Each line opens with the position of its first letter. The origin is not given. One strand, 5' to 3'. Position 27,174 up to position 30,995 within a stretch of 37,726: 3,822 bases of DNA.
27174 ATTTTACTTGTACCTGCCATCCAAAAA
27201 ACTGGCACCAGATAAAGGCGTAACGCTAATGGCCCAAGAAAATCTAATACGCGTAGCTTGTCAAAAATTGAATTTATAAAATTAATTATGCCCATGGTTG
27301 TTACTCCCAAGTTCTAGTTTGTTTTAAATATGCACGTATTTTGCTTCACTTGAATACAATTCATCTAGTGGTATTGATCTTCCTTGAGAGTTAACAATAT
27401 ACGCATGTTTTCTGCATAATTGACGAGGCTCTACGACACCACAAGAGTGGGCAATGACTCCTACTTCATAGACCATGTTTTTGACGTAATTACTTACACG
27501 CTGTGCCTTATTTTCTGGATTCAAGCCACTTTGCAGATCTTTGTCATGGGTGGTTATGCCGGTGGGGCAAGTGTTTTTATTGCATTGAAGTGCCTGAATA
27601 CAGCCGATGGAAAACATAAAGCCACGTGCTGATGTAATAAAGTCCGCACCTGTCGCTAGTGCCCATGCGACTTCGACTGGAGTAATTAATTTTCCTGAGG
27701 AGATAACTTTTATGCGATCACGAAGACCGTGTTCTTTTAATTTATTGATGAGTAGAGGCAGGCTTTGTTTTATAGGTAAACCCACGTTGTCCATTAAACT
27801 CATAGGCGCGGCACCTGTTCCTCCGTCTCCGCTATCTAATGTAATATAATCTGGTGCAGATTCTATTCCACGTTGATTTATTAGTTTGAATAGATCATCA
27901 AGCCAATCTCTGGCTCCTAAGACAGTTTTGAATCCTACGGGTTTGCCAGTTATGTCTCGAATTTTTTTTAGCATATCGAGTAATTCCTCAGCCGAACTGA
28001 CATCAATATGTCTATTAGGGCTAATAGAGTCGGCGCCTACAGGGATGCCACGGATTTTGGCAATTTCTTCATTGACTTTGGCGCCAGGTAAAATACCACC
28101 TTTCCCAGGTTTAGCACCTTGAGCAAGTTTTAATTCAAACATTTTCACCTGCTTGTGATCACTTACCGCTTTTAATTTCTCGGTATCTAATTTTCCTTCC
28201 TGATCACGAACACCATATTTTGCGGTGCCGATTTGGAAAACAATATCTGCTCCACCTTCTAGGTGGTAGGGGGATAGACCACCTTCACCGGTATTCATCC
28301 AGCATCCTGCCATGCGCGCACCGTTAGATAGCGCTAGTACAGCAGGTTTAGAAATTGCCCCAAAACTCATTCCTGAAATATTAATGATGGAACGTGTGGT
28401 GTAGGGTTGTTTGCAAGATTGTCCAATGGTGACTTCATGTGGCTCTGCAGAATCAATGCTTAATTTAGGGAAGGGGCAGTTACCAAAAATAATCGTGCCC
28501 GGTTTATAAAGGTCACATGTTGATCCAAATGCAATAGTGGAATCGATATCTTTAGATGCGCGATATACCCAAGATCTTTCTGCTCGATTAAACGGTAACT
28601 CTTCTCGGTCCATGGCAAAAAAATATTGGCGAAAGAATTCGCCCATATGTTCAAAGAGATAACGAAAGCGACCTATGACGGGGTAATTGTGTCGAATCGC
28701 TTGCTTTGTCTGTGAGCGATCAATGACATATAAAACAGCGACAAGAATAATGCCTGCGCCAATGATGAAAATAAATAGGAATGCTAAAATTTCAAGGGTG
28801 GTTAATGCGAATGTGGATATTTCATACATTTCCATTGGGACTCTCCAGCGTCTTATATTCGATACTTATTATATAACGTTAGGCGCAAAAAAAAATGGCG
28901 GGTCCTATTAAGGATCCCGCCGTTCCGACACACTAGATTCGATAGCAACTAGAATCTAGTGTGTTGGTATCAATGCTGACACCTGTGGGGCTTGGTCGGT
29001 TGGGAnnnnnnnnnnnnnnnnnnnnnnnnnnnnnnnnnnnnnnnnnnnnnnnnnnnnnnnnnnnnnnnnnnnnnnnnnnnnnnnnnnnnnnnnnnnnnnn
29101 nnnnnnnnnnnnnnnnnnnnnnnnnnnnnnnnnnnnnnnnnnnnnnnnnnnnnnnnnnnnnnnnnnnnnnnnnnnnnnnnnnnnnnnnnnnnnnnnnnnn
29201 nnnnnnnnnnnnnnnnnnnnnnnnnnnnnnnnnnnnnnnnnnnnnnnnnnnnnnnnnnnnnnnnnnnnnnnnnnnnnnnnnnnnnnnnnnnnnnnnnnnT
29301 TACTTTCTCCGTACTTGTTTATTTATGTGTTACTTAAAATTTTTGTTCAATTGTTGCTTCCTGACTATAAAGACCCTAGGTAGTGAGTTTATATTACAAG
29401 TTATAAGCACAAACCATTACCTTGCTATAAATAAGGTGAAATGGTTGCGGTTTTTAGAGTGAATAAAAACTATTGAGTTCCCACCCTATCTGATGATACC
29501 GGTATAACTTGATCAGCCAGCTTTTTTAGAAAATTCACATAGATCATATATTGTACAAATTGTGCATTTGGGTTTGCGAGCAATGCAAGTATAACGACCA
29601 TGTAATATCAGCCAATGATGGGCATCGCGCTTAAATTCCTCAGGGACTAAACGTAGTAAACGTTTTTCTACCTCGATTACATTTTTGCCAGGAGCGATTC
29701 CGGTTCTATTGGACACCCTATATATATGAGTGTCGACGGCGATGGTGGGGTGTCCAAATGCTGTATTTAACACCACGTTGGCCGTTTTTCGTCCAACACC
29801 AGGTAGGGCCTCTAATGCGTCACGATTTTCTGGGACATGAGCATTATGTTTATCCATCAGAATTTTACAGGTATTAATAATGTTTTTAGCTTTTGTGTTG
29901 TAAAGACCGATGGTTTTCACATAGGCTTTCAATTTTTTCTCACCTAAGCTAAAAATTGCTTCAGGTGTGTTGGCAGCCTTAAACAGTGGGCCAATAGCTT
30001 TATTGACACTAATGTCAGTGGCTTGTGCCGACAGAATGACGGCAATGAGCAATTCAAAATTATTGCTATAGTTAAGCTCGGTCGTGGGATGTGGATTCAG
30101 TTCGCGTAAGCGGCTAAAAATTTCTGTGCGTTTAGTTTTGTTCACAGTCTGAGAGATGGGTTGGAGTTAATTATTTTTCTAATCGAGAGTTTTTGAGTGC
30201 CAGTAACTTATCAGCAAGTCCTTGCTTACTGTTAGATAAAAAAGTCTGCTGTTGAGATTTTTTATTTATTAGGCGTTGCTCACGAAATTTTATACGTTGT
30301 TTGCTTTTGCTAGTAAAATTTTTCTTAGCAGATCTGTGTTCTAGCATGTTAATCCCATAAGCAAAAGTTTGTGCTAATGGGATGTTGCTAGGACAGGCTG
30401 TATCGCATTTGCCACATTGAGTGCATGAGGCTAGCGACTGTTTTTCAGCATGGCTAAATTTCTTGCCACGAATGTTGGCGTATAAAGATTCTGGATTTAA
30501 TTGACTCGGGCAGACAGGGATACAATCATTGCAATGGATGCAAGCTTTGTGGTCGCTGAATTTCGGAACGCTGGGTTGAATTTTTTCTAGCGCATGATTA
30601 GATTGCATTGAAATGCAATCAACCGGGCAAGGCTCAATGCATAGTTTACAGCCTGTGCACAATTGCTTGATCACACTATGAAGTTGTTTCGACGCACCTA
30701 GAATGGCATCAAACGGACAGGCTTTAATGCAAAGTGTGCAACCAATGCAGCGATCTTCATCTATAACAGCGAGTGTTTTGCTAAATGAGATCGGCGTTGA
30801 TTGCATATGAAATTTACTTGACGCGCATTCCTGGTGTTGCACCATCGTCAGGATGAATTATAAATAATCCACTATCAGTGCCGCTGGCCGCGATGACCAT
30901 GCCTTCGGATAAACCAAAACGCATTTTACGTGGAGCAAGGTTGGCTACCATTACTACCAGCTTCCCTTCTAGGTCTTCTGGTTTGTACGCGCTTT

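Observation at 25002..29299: MNIO (DUF692)-DUF2063-DoxX RiPP cluster with an EGKCGE-repeat exported precursor and an extra FMN enzyme: candidate new copper-binding peptide system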

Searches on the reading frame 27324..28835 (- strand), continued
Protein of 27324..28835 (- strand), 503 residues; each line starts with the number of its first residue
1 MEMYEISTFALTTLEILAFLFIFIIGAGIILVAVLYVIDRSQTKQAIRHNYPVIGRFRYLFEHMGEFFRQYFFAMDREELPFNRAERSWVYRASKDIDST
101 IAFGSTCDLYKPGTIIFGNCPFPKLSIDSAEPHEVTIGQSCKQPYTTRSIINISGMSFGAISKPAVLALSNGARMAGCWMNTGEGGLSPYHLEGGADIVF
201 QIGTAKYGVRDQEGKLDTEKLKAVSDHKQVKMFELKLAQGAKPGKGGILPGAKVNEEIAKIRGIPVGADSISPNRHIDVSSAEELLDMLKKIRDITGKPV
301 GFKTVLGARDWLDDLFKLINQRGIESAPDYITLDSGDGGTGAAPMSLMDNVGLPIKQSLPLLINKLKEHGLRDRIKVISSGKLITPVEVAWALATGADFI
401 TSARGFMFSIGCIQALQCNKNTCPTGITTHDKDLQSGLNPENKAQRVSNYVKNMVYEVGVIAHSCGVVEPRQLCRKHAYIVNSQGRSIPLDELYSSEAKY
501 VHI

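Call 71: search_protein_families(library=pfam, proteins=[P0147, P0150, P0156, P0159, P0168, P0178, P0201, P0213, P0172, P0160], max_evalue=0.001)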
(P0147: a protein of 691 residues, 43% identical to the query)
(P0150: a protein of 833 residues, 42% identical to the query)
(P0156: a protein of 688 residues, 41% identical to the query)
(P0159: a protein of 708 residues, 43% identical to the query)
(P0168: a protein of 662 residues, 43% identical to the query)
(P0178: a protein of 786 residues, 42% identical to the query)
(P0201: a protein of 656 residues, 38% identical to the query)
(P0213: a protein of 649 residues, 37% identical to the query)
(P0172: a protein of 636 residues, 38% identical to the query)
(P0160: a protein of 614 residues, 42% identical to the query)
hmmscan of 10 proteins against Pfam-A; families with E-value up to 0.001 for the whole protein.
P0147 (691 aa): 3 families
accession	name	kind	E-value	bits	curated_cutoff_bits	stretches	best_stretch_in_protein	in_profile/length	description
PF01645.23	Glu_synthase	-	2.7e-83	280.6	20.4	1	154-469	68-367/369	Conserved region in glutamate synthase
PF01272.25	GreA_GreB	-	1.8e-19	69.9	26.9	1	605-681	2-77/77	Transcription elongation factor, GreA/GreB, C-term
PF14760.11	Rnk_N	-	4.3e-07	30.7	23.7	1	562-599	2-41/41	Rnk N-terminus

P0150 (833 aa): 1 family
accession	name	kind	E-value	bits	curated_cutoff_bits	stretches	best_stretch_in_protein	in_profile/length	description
PF01645.23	Glu_synthase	-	1.9e-81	274.5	20.4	2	452-721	115-368/369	Conserved region in glutamate synthase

P0156 (688 aa): 1 family
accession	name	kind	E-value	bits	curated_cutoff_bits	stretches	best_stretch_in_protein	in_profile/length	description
PF01645.23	Glu_synthase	-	1.6e-72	245.2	20.4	2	405-588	187-367/369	Conserved region in glutamate synthase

P0159 (708 aa): 2 families
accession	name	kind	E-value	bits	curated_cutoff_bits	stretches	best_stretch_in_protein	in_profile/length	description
PF01645.23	Glu_synthase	-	4.4e-74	250.3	20.4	1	250-640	67-368/369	Conserved region in glutamate synthase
PF01070.24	FMN_dh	-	1.1e-06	28.4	24.9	1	530-584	261-310/350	FMN-dependent dehydrogenase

P0168 (662 aa): 1 family
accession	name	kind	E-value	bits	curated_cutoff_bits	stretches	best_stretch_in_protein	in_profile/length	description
PF01645.23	Glu_synthase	-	3e-75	254.1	20.4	1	357-643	95-368/369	Conserved region in glutamate synthase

P0178 (786 aa): 2 families
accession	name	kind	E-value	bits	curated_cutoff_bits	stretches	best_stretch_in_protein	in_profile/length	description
PF01645.23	Glu_synthase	-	1.6e-71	241.9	20.4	2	322-550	67-274/369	Conserved region in glutamate synthase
PF01070.24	FMN_dh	-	0.00071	19.1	24.9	0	631-670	271-310/350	FMN-dependent dehydrogenase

P0201 (656 aa): 1 family
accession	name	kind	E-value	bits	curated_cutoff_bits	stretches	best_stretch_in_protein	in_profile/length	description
PF01645.23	Glu_synthase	-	2.3e-52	178.9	20.4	1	207-563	57-344/369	Conserved region in glutamate synthase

P0213 (649 aa): 1 family
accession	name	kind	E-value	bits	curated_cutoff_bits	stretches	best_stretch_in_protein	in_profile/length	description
PF01645.23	Glu_synthase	-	1.2e-58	199.5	20.4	1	213-585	67-368/369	Conserved region in glutamate synthase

P0172 (636 aa): 1 family
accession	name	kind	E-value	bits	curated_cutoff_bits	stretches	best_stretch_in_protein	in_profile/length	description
PF01645.23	Glu_synthase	-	1.6e-78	264.9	20.4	1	190-545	66-368/369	Conserved region in glutamate synthase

P0160 (614 aa): 1 family
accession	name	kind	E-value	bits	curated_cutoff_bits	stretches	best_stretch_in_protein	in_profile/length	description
PF01645.23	Glu_synthase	-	2.2e-76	257.9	20.4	1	160-546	8-368/369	Conserved region in glutamate synthase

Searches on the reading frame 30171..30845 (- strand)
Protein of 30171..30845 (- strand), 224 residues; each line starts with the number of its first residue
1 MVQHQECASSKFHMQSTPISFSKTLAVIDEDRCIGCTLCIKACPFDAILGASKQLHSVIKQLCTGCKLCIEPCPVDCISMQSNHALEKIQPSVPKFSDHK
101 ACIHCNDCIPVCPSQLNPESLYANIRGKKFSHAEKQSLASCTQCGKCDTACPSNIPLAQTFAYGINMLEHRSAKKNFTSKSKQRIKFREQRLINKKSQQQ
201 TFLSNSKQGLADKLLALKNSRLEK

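Call 3: search_protein_families(library=pfam, proteins=[window:30171-30845:-], max_evalue=0.01)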
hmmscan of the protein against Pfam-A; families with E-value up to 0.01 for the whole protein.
window:30171-30845:- (224 aa): 16 families
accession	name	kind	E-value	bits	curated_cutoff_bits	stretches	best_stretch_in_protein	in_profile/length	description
PF14697.11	Fer4_21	-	1.8e-23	82.9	35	2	26-80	1-59/59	4Fe-4S dicluster domain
PF00037.32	Fer4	-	2.5e-20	71.8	21.1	2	27-48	2-23/24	4Fe-4S binding domain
PF13187.11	Fer4_9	-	5.5e-17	62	27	3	101-154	1-50/52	4Fe-4S dicluster domain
PF12837.12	Fer4_6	-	1.9e-16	59.6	25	2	26-48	2-24/24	4Fe-4S binding domain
PF12838.12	Fer4_7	-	2e-16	60.6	27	3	63-115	2-51/52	4Fe-4S dicluster domain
PF13237.11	Fer4_10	-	2.1e-16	60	25.5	3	27-74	3-53/53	4Fe-4S dicluster domain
PF12797.12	Fer4_2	-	4.3e-15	55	24.5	1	27-45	4-22/22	4Fe-4S binding domain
PF13484.11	Fer4_16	-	2.1e-12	48.1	30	1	32-52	1-21/66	4Fe-4S double cluster binding domain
PF12800.12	Fer4_4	-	1.2e-11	44.2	24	1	31-45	2-16/17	4Fe-4S binding domain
PF25160.1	LdpA_Fe-S-bd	-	2.4e-11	43.7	27.6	2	39-82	9-47/49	LdpA Fe-S cluster-binding domain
PF13183.11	Fer4_8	-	4.3e-11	43.6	27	1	100-155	3-68/68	4Fe-4S dicluster domain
PF13534.11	Fer4_17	-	1.9e-09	38.4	22.2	1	101-155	1-60/61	4Fe-4S dicluster domain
PF12798.12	Fer4_3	-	1.5e-08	35.2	27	1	33-47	1-15/15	4Fe-4S binding domain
PF17179.9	Fer4_22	-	8.3e-07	30.2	27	0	129-155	69-95/95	4Fe-4S dicluster domain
PF13459.11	Fer4_15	-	9.8e-05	23.4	22.4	0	27-44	2-19/66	4Fe-4S single cluster domain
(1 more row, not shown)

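Call 20: search_protein_families(library=ncbifam, proteins=[window:30171-30845:-], max_evalue=0.00001)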
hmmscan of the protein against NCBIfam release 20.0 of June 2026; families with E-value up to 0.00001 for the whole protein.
window:30171-30845:- (224 aa): 64 families (the best 25 are shown)
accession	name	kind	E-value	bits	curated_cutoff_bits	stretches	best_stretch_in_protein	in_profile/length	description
NF005415.0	PRK06991.1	equivalog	2.7e-32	112.6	281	1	22-82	76-136/284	electron transport complex subunit RsxB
TIGR01944.1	rnfB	subfamily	4.2e-31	108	68.7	1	21-83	103-165/190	RnfABCDGE type electron transport complex subunit B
NF003475.0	PRK05113.1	equivalog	2.2e-28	99.4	203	1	22-82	104-164/190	electron transport complex subunit RsxB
NF006446.0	PRK08764.1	equivalog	4.8e-24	84.8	220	1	24-82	79-137/139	Rnf electron transport complex subunit RnfB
NF003454.1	PRK05035.1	equivalog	6.7e-23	81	345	1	82-213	349-480/556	electron transport complex subunit RsxC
TIGR01945.1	rnfC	subfamily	3.6e-16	58.7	245.95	1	97-166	360-429/435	RnfABCDGE type electron transport complex subunit C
NF041836.1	rnfB_Methano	equivalog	4.3e-15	55.9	445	2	8-80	193-264/265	Rnf electron transport complex subunit RnfB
NF005505.0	PRK07118.1-4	equivalog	8.6e-15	54.9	378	2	9-80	194-264/265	Fe-S cluster domain-containing protein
TIGR01971.1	NuoI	subfamily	1.9e-14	53.3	113.05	2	29-87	40-107/121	NADH-quinone oxidoreductase, chain I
NF041837.1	rnfC_Methano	equivalog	6.5e-13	48.3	650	1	100-171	358-429/438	Rnf electron transport complex subunit RnfC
NF058577.1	FdxA_fam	equivalog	4.5e-12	46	65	0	17-47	22-52/52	4Fe-4S ferredoxin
NF045874.1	Vhu_polyferre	exception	4.9e-12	45.3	600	1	23-84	149-249/381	F420-non-reducing hydrogenase associated-polyferredoxin VhuB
TIGR02179.1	PorD_KorD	subfamily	8.2e-12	45.1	60.05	1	25-82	19-76/78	2-oxoacid:acceptor oxidoreductase, delta subunit, pyruvate/2-ketoisovalerate family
NF040864.1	HgcB_ferredoxin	equivalog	2.9e-11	43.1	99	1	28-82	11-65/93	mercury methylation ferredoxin HgcB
NF004537.0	PRK05888.1-3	equivalog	3e-11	43.2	163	0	31-87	68-139/204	NADH-quinone oxidoreductase subunit NuoI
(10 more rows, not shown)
